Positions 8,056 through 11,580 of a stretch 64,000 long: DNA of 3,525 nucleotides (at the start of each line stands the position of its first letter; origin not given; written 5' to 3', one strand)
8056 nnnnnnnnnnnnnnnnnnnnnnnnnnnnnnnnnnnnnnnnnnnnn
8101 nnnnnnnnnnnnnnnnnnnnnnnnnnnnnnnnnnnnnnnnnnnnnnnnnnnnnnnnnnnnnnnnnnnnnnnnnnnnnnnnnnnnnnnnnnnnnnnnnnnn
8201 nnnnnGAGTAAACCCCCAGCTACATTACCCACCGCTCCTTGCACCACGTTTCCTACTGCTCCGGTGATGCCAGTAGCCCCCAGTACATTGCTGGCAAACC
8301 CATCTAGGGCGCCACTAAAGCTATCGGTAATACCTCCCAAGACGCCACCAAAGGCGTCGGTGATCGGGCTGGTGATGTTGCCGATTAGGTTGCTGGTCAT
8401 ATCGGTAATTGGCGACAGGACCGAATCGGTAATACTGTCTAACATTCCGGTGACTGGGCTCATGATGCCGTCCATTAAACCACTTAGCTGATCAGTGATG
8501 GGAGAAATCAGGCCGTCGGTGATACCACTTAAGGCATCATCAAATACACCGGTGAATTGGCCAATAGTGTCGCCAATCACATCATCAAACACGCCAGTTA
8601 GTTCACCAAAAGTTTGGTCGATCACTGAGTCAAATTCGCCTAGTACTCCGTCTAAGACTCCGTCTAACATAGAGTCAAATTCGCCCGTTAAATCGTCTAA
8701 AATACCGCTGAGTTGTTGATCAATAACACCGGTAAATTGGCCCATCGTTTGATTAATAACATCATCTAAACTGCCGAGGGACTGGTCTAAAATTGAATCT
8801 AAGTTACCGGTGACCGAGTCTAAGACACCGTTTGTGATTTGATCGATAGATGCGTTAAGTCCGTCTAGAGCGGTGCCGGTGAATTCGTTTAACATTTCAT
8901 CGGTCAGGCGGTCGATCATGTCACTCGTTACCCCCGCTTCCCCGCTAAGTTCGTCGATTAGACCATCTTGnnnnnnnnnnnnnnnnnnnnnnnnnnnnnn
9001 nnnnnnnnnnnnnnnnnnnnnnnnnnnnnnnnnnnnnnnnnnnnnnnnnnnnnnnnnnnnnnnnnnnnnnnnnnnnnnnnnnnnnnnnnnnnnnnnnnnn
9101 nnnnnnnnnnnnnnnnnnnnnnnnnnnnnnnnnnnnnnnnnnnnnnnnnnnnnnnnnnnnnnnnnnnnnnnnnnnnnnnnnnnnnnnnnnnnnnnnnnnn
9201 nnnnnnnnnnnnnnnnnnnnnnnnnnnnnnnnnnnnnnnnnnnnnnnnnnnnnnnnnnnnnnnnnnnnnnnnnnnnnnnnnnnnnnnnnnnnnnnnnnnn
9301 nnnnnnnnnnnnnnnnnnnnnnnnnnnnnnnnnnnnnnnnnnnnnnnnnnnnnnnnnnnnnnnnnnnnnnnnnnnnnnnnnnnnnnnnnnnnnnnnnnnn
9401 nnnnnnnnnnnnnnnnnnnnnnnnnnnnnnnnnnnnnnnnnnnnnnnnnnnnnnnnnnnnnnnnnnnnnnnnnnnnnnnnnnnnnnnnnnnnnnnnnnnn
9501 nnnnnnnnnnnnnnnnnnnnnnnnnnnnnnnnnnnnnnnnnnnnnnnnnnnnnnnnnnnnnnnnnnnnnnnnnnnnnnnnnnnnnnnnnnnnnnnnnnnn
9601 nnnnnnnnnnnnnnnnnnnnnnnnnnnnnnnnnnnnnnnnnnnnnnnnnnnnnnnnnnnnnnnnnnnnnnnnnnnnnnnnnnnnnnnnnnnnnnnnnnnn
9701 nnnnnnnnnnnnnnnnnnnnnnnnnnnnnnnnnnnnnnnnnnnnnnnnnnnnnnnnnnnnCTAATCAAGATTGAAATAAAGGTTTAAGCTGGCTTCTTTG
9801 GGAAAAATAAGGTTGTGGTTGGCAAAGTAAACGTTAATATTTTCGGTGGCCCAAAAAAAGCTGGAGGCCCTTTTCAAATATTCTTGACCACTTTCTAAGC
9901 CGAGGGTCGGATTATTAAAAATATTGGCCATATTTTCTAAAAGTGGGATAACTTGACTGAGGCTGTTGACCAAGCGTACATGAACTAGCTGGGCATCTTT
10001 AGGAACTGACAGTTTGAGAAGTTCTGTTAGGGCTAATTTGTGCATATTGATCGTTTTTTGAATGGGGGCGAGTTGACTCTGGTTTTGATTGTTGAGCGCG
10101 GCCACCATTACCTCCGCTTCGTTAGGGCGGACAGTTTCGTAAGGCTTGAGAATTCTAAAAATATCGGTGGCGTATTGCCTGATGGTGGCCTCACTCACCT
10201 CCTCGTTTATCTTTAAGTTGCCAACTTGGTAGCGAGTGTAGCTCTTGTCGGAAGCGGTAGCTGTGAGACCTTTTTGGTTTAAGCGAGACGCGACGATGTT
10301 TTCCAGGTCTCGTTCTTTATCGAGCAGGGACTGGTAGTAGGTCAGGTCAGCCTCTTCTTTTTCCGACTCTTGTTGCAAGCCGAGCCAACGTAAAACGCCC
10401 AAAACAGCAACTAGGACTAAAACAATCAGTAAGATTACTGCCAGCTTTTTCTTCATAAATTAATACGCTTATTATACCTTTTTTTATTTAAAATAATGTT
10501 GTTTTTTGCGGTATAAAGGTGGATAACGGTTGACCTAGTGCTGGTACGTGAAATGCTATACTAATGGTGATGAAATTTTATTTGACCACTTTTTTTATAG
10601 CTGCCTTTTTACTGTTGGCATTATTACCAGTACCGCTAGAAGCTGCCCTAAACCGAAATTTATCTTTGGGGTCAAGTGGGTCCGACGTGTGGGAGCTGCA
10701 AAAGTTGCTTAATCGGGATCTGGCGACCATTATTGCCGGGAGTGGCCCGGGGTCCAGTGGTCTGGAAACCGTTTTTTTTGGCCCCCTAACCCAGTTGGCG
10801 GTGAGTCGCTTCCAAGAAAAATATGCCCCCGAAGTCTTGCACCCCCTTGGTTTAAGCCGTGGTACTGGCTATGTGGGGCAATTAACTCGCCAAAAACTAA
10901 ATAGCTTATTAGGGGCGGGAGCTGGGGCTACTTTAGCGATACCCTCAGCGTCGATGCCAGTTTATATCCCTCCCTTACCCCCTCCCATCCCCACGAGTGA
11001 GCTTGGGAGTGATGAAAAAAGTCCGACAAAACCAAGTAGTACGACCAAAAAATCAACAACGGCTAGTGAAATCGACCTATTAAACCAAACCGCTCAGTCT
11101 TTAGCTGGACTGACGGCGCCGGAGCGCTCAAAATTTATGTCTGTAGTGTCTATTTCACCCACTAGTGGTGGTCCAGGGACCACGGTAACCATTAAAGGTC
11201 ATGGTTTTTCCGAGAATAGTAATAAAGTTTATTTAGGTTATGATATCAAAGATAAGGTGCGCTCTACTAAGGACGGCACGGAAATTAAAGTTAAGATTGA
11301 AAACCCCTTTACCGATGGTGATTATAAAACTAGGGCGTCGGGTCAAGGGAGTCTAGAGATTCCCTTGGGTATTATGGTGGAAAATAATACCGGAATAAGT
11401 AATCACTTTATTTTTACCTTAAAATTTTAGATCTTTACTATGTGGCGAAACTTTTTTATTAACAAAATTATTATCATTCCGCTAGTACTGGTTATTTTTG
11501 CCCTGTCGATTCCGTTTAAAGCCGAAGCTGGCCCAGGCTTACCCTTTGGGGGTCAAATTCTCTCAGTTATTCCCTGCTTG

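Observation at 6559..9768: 1069-aa secreted protein built of hendecad (11-residue) repeats, translationally coupled to VirB6-like gene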

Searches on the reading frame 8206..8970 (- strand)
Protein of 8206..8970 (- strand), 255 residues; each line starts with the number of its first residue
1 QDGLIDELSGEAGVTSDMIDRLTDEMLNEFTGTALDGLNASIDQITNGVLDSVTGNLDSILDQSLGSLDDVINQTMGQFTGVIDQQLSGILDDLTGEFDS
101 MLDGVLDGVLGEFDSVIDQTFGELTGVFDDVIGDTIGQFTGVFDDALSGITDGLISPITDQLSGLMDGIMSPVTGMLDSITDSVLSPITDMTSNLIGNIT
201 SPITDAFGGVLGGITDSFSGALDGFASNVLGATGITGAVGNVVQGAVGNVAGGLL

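Call 67: search_protein_families(library=phrogs, proteins=[window:8206-8970:-], max_evalue=0.01)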
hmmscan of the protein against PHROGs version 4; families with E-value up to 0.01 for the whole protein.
seq(255 aa): 21 families
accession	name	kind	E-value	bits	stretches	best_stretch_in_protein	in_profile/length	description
phrog_58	-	tail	1.2e-10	41.4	1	25-251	730-956/1544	tail length tape measure protein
phrog_1272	-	tail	3.8e-09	35.8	1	46-229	716-897/1606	tail length tape measure protein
phrog_5493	-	tail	7e-09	35.5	1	33-247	740-939/1102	tail length tape measure protein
phrog_4200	-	tail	7.9e-09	35.6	1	29-227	349-614/732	tail length tape measure protein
phrog_1204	-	tail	1e-08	34.5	1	24-245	403-621/1483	tail protein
phrog_1535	-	tail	5.3e-08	32.5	1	47-196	636-786/1152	tail length tape measure protein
phrog_305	-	tail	9.5e-08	32.1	1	29-248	452-662/1001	tail length tape measure protein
phrog_167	-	tail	9.7e-08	31.2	1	31-133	893-994/1555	tail length tape measure protein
phrog_694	-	tail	1.9e-07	30.8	1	122-248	330-448/851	baseplate hub and tail lysozyme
phrog_1922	-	tail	2.5e-07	30.6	1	99-181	322-404/932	baseplate hub subunit and tail lysozyme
phrog_3981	-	tail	1.5e-05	25.3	1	61-173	345-457/584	tail length tape measure protein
phrog_568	-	DNA, RNA and nucleotide metabolism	4.7e-05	24.9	0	164-201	40-77/83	plasmid stability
phrog_17020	-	unknown function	5.9e-05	23.4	1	59-229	38-203/353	-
phrog_14295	-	unknown function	7e-05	21.7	1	117-221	953-1050/1439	-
phrog_971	-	lysis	0.00012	21.8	1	45-246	303-500/1338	endolysin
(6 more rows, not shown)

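Call 72: search_dna_similar(query=window:8206-8970:-, collection=phages, mode=protein, max_evalue=0.001, max_rows=20)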
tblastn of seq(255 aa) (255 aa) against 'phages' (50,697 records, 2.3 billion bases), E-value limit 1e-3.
Records with a match: 52; places in all: 55; records where one place covers at least 80% of the query: 10.
Best place of each record, by identity: <60% 52.
By first word of the organism name: Lactococcus 28; Arthrobacter 14; Enterococcus 6; Staphylococcus 2; Streptococcus 1; Oscillospiraceae 1.
By host as written in the record: Lactococcus lactis 25; Arthrobacter sp. ATCC 21022 9; Arthrobacter globiformis B-2979 3; Enterococcus 2; Enterococcus faecalis 2; - 2; Staphylococcus aureus E-1 2; Enterococcus faecium strain UCH5 1; and 6 more.
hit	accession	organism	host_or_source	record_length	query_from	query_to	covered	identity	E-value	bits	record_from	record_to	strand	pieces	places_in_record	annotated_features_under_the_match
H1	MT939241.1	Enterococcus phage 9183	Enterococcus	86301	2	232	91%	27.4%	5e-6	53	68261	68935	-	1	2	tail length tape-measure protein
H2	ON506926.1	Enterococcus phage TJE4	Enterococcus faecium strain UCH5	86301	2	232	91%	27.4%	5e-6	53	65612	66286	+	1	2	hypothetical protein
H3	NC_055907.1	Enterococcus phage 9183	Enterococcus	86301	2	232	91%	27.4%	5e-6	53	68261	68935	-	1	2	tail length tape measure protein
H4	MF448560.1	Lactococcus phage 51701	Lactococcus lactis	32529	3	214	83%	25.1%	7e-6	52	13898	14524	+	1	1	tape measure protein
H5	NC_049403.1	Lactococcus phage 51701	Lactococcus lactis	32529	3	214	83%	25.1%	7e-6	52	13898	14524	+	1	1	tail length tape measure protein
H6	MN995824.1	Enterococcus phage EFP1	Enterococcus faecalis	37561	8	236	90%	23.2%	6e-6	53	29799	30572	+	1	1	record has no annotation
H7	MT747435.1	Enterococcus phage AE4_2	Enterococcus faecalis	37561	8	236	90%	23.2%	6e-6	53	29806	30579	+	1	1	tail protein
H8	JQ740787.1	Lactococcus phage ASCC191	Lactococcus lactis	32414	8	213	81%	24.9%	2e-5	51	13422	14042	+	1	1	tape measure protein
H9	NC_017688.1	Lactococcus phage ASCC191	Lactococcus lactis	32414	8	213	81%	24.9%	2e-5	51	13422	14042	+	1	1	tail length tape measure protein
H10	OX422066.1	Enterococcus phage Planchet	-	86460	1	225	88%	22.5%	2e-9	63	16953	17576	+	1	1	Tail length tape measure protein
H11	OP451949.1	Lactococcus phage RH14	Lactococcus lactis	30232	3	199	77%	25.2%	2e-5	51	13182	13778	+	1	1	tape measure protein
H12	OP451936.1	Lactococcus phage JG7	Lactococcus lactis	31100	3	199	77%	25.2%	7e-4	47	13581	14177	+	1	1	tape measure protein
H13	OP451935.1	Lactococcus phage JG6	Lactococcus lactis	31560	3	199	77%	25.2%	7e-4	46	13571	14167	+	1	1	tape measure protein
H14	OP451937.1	Lactococcus phage JG8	Lactococcus lactis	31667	3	199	77%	25.2%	7e-4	46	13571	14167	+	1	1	tape measure protein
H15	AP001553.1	Staphylococcus phage phiETA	Staphylococcus aureus E-1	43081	45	227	72%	27.1%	4e-4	47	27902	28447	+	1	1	unnamed protein product; ORF53; similar to phage bIL170 l16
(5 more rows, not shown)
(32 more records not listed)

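Call 73: get_annotated_region(hit=H4, flank=2500)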
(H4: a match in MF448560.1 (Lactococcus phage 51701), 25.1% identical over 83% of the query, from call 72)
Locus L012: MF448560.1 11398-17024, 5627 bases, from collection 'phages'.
description: Lactococcus phage 51701, complete genome.
organism: Lactococcus phage 51701 (NCBI taxid 2029664)
taxonomy: Viruses; Duplodnaviria; Heunggongvirae; Uroviricota; Caudoviricetes; Skunavirus; Skunavirus sv51701
host: Lactococcus lactis; source: dairy products; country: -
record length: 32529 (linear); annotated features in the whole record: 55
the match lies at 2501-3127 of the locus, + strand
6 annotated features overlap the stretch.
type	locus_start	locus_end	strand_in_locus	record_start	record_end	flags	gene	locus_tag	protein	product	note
CDS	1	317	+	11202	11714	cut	-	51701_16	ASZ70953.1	structural protein 6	-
CDS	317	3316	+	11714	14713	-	-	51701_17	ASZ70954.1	tape measure protein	-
CDS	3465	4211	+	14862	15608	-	-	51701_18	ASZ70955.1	distal tail protein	-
CDS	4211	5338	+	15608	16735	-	-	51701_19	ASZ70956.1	tail associated lysin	-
CDS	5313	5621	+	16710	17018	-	-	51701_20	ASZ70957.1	structural protein 7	-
CDS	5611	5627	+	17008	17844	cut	-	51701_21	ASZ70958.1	putative receptor binding protein 1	-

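Call 74: get_annotated_region(hit=H10, flank=4000)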
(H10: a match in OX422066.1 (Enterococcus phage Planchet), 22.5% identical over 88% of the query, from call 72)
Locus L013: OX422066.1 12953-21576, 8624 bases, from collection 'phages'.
description: Enterococcus phage Planchet genome assembly, complete genome: monopartite.
organism: Enterococcus phage Planchet (NCBI taxid 3014452)
taxonomy: Viruses; Duplodnaviria; Heunggongvirae; Uroviricota; Caudoviricetes; Andrewesvirinae; Denvervirus
host: -; source: -; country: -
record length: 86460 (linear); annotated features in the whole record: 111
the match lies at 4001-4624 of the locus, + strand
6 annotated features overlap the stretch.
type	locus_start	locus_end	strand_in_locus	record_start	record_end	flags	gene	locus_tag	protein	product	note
CDS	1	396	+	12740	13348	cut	-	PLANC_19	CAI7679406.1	Major tail protein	-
CDS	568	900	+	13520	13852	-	-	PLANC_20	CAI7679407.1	Putative tail protein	-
CDS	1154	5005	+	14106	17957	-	-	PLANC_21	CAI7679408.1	Tail length tape measure protein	-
CDS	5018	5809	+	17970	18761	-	-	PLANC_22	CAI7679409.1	Distal tail protein Dit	-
CDS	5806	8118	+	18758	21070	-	-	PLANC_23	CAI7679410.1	Tail-associated lysozyme protein Tal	-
CDS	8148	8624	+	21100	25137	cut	-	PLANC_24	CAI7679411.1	Glycerophosphoryl diester phosphodiesterase domain-containing protein, putative tail fiber protein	-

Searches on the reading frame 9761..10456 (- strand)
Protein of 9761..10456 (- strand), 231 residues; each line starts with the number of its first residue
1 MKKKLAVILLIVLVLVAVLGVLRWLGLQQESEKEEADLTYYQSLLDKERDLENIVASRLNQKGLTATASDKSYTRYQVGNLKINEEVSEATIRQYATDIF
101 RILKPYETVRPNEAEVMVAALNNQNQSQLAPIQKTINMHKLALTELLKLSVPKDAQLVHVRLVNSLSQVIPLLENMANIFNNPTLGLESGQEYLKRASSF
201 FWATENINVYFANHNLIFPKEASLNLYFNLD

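Call 5: search_protein_families(library=pfam, proteins=[window:9761-10456:-], max_evalue=0.1)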
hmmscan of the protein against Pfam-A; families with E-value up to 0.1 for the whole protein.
window:9761-10456:- (231 aa): 3 families
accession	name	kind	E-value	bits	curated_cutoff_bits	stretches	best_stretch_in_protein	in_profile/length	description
PF12729.13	4HB_MCP_1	-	0.031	14.3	27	0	2-35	5-38/181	Four helix bundle sensory module for signal transduction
PF12625.12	Arabinose_bd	-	0.051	14.1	27.6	0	165-193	26-54/185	Arabinose-binding domain of AraC transcription regulator, N-term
PF14155.11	DUF4307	-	0.095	13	27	0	7-55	5-54/111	Domain of unknown function (DUF4307)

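Call 14: search_protein_families(library=ncbifam, proteins=[window:9761-10456:-], max_evalue=0.1)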
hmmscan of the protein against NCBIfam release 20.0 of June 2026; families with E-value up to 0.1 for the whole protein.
window:9761-10456:- (231 aa): 4 families
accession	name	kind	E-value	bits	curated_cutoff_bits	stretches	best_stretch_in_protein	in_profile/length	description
NF040576.1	T2SS_GspM_XpsM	equivalog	0.0054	16.4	60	1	6-58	4-61/180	type II secretion system protein GspM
NF005826.1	PRK07718.1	equivalog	0.015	15.2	140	1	1-77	1-69/143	flagellar basal body-associated protein FliL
NF004285.1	PRK05696.1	equivalog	0.058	13.2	179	0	2-37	17-52/171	flagellar basal body-associated protein FliL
NF041403.1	XopAH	subfamily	0.099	12.4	220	0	17-155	16-162/288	XopAH/AvrB family type III secretion system effector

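Call 64: search_protein_families(library=phrogs, proteins=[window:9761-10456:-], max_evalue=0.01)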
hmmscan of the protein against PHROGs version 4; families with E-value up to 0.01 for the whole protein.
window:9761-10456:- (231 aa): 0 families

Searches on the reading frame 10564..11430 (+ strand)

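Call 5: search_protein_families(library=pfam, proteins=[window:10564-11430:+], max_evalue=0.1)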
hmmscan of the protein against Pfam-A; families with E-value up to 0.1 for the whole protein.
window:10564-11430:+ (288 aa): 2 families
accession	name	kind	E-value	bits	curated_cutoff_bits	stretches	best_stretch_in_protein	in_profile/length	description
PF01833.30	TIG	-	7.9e-06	26.2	20.9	1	193-224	2-37/84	IPT/TIG domain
PF01471.23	PG_binding_1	-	0.0008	20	23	1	38-91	1-45/57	Putative peptidoglycan binding domain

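Call 14: search_protein_families(library=ncbifam, proteins=[window:10564-11430:+], max_evalue=0.1)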
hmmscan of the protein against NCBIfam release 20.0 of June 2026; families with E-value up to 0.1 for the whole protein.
window:10564-11430:+ (288 aa): 0 families
